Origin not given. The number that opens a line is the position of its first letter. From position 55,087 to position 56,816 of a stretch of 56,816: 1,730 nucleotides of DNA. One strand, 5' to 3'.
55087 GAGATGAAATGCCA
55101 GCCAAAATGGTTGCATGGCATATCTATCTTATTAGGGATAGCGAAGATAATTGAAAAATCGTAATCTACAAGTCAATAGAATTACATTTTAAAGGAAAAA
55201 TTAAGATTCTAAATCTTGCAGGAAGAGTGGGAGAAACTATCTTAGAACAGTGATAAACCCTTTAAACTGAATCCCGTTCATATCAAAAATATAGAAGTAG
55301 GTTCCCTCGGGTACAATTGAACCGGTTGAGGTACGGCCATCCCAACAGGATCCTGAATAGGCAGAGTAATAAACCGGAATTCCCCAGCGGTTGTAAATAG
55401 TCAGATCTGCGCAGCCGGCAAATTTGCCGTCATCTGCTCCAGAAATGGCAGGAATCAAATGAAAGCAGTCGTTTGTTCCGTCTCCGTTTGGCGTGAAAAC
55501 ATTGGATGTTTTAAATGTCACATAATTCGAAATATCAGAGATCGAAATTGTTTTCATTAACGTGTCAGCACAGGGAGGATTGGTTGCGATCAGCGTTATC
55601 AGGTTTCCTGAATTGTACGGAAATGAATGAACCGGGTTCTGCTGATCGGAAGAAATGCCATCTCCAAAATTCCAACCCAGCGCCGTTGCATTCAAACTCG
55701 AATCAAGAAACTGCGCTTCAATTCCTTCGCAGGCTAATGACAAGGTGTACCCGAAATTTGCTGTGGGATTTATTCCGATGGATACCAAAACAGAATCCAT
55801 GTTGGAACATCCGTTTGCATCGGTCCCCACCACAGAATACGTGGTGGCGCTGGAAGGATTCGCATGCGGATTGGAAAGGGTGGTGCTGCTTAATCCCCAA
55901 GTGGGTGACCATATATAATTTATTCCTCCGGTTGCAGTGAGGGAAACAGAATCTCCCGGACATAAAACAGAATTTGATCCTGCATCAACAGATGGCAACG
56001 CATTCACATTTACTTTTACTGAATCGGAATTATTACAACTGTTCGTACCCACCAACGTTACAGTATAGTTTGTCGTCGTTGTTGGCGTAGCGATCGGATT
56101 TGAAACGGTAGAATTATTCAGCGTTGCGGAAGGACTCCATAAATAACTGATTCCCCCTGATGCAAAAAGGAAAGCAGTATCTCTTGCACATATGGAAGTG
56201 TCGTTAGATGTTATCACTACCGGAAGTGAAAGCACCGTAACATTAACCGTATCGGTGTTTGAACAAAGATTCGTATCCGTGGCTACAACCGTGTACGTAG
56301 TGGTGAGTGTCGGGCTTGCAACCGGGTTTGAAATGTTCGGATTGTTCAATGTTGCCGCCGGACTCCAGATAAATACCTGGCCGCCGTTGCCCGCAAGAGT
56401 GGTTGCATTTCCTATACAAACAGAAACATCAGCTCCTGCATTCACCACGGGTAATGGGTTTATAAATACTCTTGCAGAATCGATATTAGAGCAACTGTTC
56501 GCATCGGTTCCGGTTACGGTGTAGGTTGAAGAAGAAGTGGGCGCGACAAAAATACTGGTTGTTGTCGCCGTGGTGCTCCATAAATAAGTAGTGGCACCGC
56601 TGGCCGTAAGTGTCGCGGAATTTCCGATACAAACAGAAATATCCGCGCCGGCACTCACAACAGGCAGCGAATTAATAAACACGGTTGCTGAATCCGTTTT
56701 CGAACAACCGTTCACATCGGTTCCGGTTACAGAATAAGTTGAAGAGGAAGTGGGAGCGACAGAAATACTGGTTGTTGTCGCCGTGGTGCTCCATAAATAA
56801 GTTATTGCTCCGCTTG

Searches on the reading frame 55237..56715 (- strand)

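Call 44: search_protein_families(library=pfam, proteins=[window:55237-56715:-], max_evalue=0.001)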
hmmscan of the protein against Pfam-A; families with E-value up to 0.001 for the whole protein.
window:55237-56715:- (492 aa): 4 families
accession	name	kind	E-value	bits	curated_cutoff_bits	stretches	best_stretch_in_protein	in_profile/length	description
PF13585.12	CHU_C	-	9.3e-19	67.8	27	1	402-490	2-86/86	CHU_C Type IX secretion signal domain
PF19081.6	Ig_7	-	2.9e-14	53.6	27.3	1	165-241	4-84/84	Ig-like domain CHU_C associated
PF18911.6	PKD_4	-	1.5e-07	31.8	27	1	338-379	29-70/85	PKD domain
PF00801.26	PKD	-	0.00035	20.9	23.5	0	338-380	25-68/80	PKD domain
